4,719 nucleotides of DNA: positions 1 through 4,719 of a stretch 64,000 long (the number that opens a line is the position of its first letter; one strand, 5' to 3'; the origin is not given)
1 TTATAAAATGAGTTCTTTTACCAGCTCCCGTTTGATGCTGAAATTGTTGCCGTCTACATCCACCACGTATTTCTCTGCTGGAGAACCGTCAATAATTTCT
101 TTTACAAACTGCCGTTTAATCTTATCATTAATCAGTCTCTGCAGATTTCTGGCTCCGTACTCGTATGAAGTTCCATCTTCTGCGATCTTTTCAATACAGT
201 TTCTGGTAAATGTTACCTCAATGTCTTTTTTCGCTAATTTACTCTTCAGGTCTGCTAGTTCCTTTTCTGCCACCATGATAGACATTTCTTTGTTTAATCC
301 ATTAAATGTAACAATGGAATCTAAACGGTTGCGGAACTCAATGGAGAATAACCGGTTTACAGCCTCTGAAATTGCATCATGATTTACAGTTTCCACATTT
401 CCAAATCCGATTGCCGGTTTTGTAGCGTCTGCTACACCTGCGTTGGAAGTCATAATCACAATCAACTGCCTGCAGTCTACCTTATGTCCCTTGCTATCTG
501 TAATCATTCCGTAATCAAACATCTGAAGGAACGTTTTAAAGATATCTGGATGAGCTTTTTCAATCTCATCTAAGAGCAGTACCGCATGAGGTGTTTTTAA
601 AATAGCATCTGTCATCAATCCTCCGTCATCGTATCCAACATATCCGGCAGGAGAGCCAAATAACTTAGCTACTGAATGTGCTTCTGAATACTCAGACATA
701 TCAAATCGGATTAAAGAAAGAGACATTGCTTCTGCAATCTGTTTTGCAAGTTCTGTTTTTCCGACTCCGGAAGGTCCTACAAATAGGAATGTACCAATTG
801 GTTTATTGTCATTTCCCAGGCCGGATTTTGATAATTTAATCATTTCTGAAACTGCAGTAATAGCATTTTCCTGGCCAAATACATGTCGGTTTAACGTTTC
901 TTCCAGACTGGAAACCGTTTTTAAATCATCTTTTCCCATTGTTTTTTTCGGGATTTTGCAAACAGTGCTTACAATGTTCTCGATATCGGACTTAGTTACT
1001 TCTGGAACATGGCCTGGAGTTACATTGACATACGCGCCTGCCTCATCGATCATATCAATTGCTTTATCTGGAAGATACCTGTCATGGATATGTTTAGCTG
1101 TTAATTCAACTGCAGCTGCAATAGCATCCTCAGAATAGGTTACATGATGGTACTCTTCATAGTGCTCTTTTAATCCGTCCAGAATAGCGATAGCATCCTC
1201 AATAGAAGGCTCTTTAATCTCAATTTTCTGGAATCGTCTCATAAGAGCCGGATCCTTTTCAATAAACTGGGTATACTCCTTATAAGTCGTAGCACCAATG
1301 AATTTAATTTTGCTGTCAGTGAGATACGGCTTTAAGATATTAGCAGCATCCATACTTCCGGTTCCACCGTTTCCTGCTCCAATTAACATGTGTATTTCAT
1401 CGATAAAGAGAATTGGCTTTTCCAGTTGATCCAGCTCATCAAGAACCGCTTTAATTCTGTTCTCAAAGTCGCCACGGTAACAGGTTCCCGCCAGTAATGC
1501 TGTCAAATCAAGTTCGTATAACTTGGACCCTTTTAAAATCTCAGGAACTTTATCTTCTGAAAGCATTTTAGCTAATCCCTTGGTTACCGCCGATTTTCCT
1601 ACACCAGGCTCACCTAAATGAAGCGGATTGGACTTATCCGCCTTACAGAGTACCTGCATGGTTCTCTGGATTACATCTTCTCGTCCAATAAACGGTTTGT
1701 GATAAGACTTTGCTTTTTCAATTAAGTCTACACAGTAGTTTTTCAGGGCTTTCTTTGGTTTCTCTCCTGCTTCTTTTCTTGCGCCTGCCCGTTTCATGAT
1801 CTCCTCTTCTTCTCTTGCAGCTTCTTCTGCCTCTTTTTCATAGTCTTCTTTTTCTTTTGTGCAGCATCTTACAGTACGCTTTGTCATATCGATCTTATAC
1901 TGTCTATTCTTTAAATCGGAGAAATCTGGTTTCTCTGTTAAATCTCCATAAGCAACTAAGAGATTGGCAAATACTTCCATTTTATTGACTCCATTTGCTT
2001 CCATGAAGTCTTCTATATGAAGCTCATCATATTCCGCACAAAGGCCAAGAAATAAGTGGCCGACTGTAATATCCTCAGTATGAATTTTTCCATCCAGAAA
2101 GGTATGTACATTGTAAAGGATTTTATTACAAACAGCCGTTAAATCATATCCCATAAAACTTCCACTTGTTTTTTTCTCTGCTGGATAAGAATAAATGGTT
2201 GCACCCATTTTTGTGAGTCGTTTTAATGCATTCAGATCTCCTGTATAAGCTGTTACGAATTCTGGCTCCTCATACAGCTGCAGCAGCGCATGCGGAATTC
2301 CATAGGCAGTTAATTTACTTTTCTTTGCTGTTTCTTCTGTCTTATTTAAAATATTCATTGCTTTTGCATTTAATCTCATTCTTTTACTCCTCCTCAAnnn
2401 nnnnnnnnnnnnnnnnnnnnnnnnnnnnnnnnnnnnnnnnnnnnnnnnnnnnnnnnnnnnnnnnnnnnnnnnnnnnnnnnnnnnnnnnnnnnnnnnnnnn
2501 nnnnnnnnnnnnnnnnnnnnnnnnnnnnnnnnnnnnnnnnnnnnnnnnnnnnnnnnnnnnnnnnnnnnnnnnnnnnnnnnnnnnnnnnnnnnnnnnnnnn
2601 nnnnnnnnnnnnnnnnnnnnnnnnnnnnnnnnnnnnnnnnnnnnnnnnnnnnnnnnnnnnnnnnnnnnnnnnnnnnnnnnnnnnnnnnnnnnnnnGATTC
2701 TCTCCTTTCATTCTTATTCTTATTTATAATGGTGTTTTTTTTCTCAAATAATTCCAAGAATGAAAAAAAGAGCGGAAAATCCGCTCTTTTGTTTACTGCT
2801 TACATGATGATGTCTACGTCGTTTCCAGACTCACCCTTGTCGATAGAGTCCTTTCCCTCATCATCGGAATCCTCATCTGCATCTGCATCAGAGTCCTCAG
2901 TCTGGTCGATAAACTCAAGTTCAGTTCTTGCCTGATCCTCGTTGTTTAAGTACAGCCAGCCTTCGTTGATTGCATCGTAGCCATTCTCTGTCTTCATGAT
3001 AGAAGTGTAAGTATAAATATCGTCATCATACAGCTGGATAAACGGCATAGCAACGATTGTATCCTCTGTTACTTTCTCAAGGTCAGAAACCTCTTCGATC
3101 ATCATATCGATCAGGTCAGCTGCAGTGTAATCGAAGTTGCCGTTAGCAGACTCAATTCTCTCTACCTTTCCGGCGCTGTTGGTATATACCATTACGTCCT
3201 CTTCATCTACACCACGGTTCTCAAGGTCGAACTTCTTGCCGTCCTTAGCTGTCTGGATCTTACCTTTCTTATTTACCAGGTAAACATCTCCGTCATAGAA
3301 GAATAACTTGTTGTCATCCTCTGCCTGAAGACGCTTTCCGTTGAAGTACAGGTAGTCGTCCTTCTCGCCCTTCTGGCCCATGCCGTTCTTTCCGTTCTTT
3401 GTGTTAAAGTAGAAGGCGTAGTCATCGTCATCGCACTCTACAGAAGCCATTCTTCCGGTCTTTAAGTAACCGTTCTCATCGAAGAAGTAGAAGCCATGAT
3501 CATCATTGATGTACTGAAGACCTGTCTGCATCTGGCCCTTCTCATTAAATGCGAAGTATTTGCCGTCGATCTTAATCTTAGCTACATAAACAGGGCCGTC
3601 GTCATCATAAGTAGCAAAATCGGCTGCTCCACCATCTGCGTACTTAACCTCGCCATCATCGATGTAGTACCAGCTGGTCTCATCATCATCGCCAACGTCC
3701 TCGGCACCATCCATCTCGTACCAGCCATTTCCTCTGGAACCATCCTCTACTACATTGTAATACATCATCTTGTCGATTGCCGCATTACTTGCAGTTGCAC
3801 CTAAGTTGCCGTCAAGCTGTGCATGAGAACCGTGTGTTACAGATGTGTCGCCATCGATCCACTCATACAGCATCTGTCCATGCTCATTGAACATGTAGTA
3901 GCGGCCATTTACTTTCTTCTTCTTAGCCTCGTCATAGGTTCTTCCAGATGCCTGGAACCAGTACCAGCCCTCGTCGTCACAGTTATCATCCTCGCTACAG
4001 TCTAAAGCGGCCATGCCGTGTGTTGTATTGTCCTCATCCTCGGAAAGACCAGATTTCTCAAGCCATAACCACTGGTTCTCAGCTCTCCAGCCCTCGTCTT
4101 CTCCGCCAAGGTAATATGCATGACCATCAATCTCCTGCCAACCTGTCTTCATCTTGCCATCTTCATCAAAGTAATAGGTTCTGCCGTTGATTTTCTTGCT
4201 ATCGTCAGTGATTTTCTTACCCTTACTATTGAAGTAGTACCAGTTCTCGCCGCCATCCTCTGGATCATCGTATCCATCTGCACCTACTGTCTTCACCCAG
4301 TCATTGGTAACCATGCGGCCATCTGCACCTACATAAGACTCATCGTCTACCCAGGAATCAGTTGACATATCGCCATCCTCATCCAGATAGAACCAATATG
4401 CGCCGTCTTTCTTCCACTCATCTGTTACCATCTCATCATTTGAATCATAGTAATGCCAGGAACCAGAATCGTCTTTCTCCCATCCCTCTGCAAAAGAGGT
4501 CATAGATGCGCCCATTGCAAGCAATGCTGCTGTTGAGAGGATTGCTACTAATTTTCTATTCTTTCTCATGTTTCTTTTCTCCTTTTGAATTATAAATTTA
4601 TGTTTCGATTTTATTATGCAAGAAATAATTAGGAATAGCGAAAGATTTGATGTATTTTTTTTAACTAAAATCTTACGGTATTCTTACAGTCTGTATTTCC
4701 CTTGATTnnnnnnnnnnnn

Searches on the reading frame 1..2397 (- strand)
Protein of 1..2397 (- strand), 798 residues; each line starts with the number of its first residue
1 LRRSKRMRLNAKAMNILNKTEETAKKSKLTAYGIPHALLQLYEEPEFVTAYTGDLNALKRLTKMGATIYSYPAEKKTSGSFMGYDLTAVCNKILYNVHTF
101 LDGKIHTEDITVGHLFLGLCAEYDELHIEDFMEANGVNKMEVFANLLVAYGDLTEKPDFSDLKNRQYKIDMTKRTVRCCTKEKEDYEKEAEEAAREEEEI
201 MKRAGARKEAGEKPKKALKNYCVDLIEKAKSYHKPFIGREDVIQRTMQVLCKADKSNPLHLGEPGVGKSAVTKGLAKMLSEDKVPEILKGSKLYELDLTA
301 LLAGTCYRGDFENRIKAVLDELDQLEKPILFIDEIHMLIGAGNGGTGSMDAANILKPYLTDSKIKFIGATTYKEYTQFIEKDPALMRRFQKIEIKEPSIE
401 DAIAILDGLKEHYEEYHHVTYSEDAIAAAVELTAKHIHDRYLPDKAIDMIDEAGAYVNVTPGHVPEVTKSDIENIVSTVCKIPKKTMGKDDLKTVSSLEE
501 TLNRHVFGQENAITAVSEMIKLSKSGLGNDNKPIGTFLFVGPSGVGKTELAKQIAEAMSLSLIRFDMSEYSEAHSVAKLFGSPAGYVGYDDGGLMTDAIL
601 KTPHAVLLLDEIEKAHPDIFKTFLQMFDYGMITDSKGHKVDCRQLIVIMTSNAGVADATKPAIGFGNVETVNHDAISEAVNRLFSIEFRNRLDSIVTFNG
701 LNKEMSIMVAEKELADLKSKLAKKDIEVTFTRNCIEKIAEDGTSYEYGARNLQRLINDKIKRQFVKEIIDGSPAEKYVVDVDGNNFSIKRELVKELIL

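Call 24: search_protein_families(library=pfam, proteins=[window:1-2397:-])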
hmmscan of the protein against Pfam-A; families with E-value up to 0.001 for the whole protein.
window:1-2397:- (798 aa): 20 families
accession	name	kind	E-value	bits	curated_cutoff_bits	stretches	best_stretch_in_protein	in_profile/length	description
PF07724.20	AAA_2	-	4.5e-53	180.1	27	1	532-695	1-166/166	AAA domain (Cdc48 subfamily)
PF00004.35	AAA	-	7.9e-26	91.5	21.2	2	259-392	2-126/131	ATPase family associated with various cellular activities (AAA)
PF17871.7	AAA_lid_9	-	1.2e-25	89.9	22.8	1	398-493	1-95/104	AAA lid domain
PF07728.20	AAA_5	-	4.8e-18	65.9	22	1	537-653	2-123/139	AAA domain (dynein-related subfamily)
PF10431.15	ClpB_D2-small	-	8.4e-16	58.2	21.9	1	701-775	1-75/81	C-terminal, D2-small domain, of ClpB protein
PF13401.12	AAA_22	-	1.7e-11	45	27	1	538-633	9-111/130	AAA domain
PF00158.32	Sigma54_activat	-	8.1e-09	35.8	20.2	1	536-653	24-143/168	Sigma-54 interaction domain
PF20030.5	bpMoxR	-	2.7e-08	33.6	27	0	537-655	34-148/205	MoxR domain in the MoxR-vWA-beta-propeller ternary systems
PF13191.12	AAA_16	-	6.5e-08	33.7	32.6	0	235-282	1-51/167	AAA ATPase domain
PF05621.17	TniB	-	4.8e-07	29.8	22.4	1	285-395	78-185/189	Bacterial TniB protein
PF13173.12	AAA_14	-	1.9e-06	28.4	27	0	538-622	6-80/129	AAA domain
PF12775.13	AAA_7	-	3.9e-06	26.9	25.8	0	537-579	36-81/181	P-loop containing dynein motor region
PF05496.18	RuvB_N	-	5.5e-06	26.7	27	0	508-561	11-60/159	Holliday junction DNA helicase RuvB P-loop domain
PF01078.27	Mg_chelatase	-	6.5e-06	26.1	20.3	0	537-578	25-65/207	Magnesium chelatase, subunit ChlI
PF00910.28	RNA_helicase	-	1e-05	26.4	21.5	0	538-562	2-26/105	RNA helicase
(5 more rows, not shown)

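Call 25: search_protein_families(library=phrogs, proteins=[window:1-2397:-])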
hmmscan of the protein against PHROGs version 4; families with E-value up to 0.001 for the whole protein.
window:1-2397:- (798 aa): 20 families
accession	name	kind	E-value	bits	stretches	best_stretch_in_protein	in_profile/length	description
phrog_4871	-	other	5.1e-220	733.8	1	6-786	5-752/764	ATP-dependent protease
phrog_10401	-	other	4.7e-16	59.6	2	226-355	432-547/667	ATPase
phrog_4339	-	unknown function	1.1e-15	58.8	1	499-573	11-90/552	-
phrog_3757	-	unknown function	2.8e-14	54.3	1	510-569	106-161/367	-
phrog_168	-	DNA, RNA and nucleotide metabolism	4.6e-13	50.5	2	241-481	28-238/314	clamp loader of DNA polymerase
phrog_5846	-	DNA, RNA and nucleotide metabolism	9.7e-13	49.1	2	236-433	18-188/380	clamp loader of DNA polymerase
phrog_1297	-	other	2.3e-11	44.3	1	537-639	28-135/356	ATPase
phrog_15585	-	unknown function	1.5e-10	41.1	1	426-617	247-430/793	-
phrog_249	-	moron, auxiliary metabolic gene and host takeover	5.6e-10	40.1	1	534-620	128-210/380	porphyrin biosynthesis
phrog_8638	-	unknown function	2.3e-08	34.1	0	261-357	311-396/568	-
phrog_11838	-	DNA, RNA and nucleotide metabolism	3.8e-07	30.6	1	535-614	41-109/420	clamp loader of DNA polymerase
phrog_3277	-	DNA, RNA and nucleotide metabolism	5.2e-07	30.6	0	248-335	3-87/168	DnaC-like helicase loader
phrog_9172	-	unknown function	7.4e-07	29.4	0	255-424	107-273/509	-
phrog_50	-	DNA, RNA and nucleotide metabolism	3.7e-06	27.3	0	170-283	292-397/570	DnaC-like helicase loader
phrog_29395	-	unknown function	3.3e-05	24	1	526-657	175-329/531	-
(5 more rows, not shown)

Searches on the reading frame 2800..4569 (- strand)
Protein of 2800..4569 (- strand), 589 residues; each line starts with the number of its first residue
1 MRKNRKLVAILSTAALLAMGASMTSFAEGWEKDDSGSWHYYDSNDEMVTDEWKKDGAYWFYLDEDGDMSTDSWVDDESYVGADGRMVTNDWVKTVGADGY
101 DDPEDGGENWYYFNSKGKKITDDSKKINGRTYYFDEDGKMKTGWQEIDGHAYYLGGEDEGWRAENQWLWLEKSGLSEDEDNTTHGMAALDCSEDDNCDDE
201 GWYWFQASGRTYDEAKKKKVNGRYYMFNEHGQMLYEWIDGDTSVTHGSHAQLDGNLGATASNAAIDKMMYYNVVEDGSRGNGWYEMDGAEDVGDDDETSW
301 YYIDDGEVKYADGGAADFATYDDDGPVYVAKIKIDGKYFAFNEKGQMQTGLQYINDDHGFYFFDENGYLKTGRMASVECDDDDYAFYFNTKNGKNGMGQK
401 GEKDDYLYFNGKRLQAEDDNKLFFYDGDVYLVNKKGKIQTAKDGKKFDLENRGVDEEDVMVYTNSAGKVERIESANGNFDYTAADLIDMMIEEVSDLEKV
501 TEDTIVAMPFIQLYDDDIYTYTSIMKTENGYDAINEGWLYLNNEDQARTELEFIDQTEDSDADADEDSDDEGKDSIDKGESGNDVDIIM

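Call 24: search_protein_families(library=pfam, proteins=[window:2800-4569:-])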
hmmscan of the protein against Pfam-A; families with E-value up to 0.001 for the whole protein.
window:2800-4569:- (589 aa): 3 families
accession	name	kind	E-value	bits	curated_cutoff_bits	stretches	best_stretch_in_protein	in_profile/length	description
PF19127.6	Choline_bind_3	-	1.7e-17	63.5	27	2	124-167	4-47/47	Choline-binding repeat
PF19085.6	Choline_bind_2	-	2.6e-09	37.6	27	2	68-99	2-36/38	Choline-binding repeat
PF01473.26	Choline_bind_1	-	0.00026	21.6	20.5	0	125-140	4-19/19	Putative cell wall binding repeat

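Call 25: search_protein_families(library=phrogs, proteins=[window:2800-4569:-])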
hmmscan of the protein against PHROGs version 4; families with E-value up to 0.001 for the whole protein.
window:2800-4569:- (589 aa): 6 families
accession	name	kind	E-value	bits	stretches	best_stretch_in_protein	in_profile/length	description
phrog_7854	-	lysis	1.2e-28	101.6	3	107-177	118-192/304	endolysin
phrog_6745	-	lysis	4.2e-13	49.9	1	109-174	258-329/396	endolysin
phrog_38078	-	unknown function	7.2e-08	33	1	28-95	319-391/423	-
phrog_1110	-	lysis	3.9e-07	30.7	0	32-94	205-269/301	endolysin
phrog_37818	-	unknown function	4.2e-05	24.3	1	26-93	54-120/287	-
phrog_35892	-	unknown function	0.00099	17.8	1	28-87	1125-1181/1181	-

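Call 76: find_encoding_contigs(protein=window:2800-4569:-, flank=10000, max_places=2)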
Protein window:2800-4569:- (589 aa): 24 contigs read that carry it; 2 places shown.
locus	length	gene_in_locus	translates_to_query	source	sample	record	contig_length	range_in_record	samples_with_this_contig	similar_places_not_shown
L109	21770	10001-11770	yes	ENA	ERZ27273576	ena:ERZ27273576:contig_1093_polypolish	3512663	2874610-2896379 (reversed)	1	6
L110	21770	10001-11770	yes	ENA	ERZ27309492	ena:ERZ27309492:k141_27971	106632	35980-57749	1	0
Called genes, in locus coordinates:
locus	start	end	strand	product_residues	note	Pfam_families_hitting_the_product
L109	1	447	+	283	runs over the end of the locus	-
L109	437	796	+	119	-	-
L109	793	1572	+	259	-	-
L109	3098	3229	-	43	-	-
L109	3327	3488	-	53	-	-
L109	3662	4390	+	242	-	-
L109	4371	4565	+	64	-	-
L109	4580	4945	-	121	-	-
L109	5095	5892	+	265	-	PF20194:DUF6557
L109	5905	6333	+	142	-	-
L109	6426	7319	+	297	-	PF04055:Radical_SAM (weak)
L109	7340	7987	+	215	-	-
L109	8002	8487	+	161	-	-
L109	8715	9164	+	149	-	-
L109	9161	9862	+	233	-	-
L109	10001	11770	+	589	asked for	PF19127:Choline_bind_3 (weak), PF19085:Choline_bind_2 (weak), PF19127:Choline_bind_3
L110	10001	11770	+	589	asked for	PF19127:Choline_bind_3 (weak), PF19085:Choline_bind_2 (weak), PF19127:Choline_bind_3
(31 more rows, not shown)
